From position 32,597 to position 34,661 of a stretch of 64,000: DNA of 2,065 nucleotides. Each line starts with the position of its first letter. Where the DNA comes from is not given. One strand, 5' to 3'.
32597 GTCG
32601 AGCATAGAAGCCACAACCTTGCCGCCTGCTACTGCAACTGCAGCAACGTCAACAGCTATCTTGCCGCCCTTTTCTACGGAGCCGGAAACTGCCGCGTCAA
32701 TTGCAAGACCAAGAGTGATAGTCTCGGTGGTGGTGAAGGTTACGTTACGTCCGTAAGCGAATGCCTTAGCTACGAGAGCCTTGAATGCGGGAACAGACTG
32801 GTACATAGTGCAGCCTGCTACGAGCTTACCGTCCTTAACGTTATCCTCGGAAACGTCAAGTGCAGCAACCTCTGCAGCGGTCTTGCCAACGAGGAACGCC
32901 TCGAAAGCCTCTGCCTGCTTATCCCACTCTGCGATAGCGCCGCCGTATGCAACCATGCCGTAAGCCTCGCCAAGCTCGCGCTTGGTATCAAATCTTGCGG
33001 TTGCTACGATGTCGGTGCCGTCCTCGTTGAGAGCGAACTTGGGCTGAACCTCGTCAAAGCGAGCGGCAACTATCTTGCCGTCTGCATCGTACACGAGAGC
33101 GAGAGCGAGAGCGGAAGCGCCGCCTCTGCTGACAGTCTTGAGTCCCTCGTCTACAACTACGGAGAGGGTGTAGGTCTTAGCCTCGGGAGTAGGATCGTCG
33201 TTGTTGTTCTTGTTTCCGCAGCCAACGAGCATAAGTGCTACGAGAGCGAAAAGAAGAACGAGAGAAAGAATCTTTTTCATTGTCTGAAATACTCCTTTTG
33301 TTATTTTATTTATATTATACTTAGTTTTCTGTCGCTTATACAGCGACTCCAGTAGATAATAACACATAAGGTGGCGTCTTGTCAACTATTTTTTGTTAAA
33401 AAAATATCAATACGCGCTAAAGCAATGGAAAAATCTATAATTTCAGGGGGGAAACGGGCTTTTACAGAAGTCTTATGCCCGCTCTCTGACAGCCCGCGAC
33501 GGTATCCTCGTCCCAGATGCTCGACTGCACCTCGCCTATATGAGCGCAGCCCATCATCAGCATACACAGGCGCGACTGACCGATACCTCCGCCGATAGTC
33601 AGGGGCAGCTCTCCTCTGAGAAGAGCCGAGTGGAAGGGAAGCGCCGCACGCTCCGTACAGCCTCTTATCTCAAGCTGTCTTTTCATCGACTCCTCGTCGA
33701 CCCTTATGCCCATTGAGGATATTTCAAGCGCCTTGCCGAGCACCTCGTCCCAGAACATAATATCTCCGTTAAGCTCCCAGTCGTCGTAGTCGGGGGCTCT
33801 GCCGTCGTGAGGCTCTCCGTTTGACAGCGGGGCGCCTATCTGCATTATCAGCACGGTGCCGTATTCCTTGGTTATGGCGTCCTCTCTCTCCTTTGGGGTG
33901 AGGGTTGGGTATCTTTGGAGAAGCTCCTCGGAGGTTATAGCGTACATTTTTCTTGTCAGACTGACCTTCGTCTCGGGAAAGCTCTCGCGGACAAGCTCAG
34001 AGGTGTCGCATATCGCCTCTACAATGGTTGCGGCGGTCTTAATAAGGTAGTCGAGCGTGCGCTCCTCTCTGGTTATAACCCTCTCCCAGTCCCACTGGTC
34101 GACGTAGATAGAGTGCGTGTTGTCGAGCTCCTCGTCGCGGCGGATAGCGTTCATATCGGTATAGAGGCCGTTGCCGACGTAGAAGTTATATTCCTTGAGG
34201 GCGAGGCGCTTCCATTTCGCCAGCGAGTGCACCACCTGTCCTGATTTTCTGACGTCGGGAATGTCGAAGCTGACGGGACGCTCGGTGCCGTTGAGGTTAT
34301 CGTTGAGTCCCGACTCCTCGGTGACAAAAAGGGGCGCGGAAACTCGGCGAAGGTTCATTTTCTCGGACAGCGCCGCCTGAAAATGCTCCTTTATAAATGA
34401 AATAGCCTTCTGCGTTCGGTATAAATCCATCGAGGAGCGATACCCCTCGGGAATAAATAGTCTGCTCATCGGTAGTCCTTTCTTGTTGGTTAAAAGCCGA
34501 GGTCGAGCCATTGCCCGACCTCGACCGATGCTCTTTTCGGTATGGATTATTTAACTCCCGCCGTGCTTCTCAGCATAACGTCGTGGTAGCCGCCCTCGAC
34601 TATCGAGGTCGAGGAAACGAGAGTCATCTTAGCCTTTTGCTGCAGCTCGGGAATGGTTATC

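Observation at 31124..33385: ApbE flavin transferase paired with a duplicated-domain lipoprotein carrying a non-canonical V-A-G-C-T motif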

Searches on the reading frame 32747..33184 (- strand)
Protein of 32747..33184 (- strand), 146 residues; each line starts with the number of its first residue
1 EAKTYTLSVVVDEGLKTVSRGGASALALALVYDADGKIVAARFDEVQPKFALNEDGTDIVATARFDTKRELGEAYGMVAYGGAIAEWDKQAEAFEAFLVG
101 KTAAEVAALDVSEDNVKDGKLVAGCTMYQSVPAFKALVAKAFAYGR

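Call 63: predict_structure(alignment_id=A3)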
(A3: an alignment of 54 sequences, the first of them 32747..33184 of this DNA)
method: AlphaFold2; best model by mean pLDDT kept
length: 146 residues; sequences in the alignment: 54
mean_pLDDT: 87.7   pTM: 0.79
mean pLDDT of the five models: 87.7, 87.4, 86.8, 85.4, 85.2
residues with pLDDT >= 90: 76; 70-90: 58; 50-70: 12; < 50: 0
segments of 3 or more residues with pLDDT < 50: none
pLDDT, mean of each block of 10 residues (from residue 1): 93 81 91 97 91 89 91 89 86 92 93 74 70 91 86
secondary structure, 60 per line:
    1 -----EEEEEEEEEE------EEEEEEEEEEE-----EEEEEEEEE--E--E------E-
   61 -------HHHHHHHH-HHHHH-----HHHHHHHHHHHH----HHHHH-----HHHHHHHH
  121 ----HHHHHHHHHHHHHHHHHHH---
elements in order: E6-15 E22-32 E38-46 H68-75 H77-81 H87-98 H103-107 H113-120 H125-143

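Call 65: fold_search(model_id=the predicted structure, library=pdb)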
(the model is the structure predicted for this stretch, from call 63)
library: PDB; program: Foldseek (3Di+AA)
matches with E <= 10: 791; with E <= 0.001: 0
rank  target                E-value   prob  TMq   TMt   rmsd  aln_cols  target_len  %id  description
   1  9neb_C                1.2e-01  0.69  0.21  0.05   7.5        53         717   21  The rigid portion of Cryo-EM structure of Herpesvirus Helicase-Primase complex with Pritelivir (released 2025-08-13)
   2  9iq5_B                2.0e-01  0.12  0.16  0.17   6.4        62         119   21  CatM, SnoaL-like protein (released 2025-07-16)
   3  4o3v_A                2.4e-01  0.47  0.21  0.22   6.4        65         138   17  Crystal structure of a VirB8-like protein of type IV secretion system from Rickettsia typhi (released 2014-03-05)
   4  7q1v_D                2.7e-01  0.44  0.22  0.23   8.6        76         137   12  Arches protomer (trimer of TrwG/VirB8peri) structure from the fully-assembled R388 type IV secretion system determined (released 2022-06-22)
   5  7o41_F                2.7e-01  0.44  0.22  0.19   8.6        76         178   12  Hexameric composite model of the Inner Membrane Complex (IMC) with the Arches from the fully-assembled R388 type IV se (released 2022-06-22)
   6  7o41_D                2.7e-01  0.44  0.22  0.18   8.6        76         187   12  Hexameric composite model of the Inner Membrane Complex (IMC) with the Arches from the fully-assembled R388 type IV se (released 2022-06-22)
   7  7o41_E                2.7e-01  0.44  0.22  0.18   8.6        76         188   12  Hexameric composite model of the Inner Membrane Complex (IMC) with the Arches from the fully-assembled R388 type IV se (released 2022-06-22)
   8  5z3r_G                2.8e-01  0.25  0.18  0.20  10.8        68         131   10  Crystal Structure of Delta 5-3-Ketosteroid Isomerase from Mycobacterium sp. (released 2018-01-31)
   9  4y4s                  2.8e-01  0.23  0.20  0.19  10.7        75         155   12  Crystal Structure of Y75A HasA dimer from Yersinia pseudotuberculosis (released 2015-08-12)
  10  9iq5_A                2.8e-01  0.12  0.16  0.17   6.2        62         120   21  CatM, SnoaL-like protein (released 2025-07-16)
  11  8rta_D                4.1e-01  0.35  0.22  0.20   8.9        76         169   12  Arches-protomer complex full-length structure (TrwJ/VirB8) from the fully-assembled R388 type IV secretion system dete (released 2024-06-19)
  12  8rtd_S                4.1e-01  0.35  0.22  0.16   9.0        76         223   12  Stalk-Arches-IMC structure from the fully-assembled R388 type IV secretion system determined by cryo-EM. (released 2024-06-19)
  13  2nub                  4.1e-01  0.25  0.21  0.06   9.3        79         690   11  Structure of Aquifex aeolicus Argonuate (released 2007-02-06)
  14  9iq7_A                4.4e-01  0.21  0.20  0.23   5.2        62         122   18  SacM-homologous of AkaM (released 2025-07-16)
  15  3cyg_B                5.6e-01  0.54  0.23  0.18   5.7        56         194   11  Crystal structure of an uncharacterized protein from Fervidobacterium nodosum Rt17-B1 (released 2008-05-13)
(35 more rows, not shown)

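Call 82: search_solved_structures(query=A3, max_evalue=10, show_alignments=4)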
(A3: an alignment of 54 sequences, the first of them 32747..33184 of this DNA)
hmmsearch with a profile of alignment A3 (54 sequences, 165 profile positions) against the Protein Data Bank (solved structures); distinct sequences matched with E-value up to 10: 4.
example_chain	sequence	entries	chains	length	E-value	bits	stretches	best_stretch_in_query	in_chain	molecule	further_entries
2kzx_A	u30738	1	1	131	1.7e-09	41.1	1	91-164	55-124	Uncharacterized protein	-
3bqi_A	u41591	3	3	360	0.26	14.5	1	90-124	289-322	Erythrocyte membrane protein 1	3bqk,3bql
3cml_A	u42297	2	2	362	0.26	14.5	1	90-124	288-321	Erythrocyte membrane protein 1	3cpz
4p1t_A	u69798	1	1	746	0.56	13.4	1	90-124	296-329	Erythrocyte membrane protein 1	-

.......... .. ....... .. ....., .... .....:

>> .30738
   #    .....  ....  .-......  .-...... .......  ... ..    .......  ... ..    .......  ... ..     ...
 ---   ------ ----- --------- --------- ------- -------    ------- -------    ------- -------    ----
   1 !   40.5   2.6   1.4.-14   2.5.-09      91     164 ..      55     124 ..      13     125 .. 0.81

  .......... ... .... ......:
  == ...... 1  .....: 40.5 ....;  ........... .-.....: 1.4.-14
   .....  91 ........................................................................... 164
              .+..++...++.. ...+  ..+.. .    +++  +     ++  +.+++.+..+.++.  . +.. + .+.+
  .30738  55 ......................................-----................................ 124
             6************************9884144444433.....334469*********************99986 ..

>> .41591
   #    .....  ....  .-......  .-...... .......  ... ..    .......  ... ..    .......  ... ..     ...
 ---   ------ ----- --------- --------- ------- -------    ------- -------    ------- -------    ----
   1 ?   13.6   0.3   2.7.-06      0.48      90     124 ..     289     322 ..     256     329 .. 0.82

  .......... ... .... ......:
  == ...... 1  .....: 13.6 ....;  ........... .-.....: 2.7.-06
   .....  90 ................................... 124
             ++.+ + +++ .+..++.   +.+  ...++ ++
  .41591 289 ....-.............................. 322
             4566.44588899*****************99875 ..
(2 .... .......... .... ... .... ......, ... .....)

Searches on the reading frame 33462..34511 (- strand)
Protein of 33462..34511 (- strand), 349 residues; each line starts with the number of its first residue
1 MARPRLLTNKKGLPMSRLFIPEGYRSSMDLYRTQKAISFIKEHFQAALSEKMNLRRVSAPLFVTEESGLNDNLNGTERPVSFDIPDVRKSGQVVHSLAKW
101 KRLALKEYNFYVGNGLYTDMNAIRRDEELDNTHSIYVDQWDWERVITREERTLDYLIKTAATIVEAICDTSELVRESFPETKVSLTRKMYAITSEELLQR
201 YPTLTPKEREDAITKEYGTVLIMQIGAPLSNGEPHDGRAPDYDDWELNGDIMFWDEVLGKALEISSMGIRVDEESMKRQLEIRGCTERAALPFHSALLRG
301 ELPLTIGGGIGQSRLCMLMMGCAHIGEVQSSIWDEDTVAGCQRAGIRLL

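Call 71: search_protein_families(library=pfam, proteins=[window:33462-34511:-], max_evalue=0.001)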
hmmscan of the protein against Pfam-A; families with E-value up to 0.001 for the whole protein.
window:33462-34511:- (349 aa): 2 families
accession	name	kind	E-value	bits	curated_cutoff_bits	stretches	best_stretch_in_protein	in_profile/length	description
PF03590.20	AsnA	-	3.2e-103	344.9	27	1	34-259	1-227/228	Aspartate-ammonia ligase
PF00152.25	tRNA-synt_2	-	7.8e-06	25.6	25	1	121-329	98-302/308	tRNA synthetases class II (D, K and N)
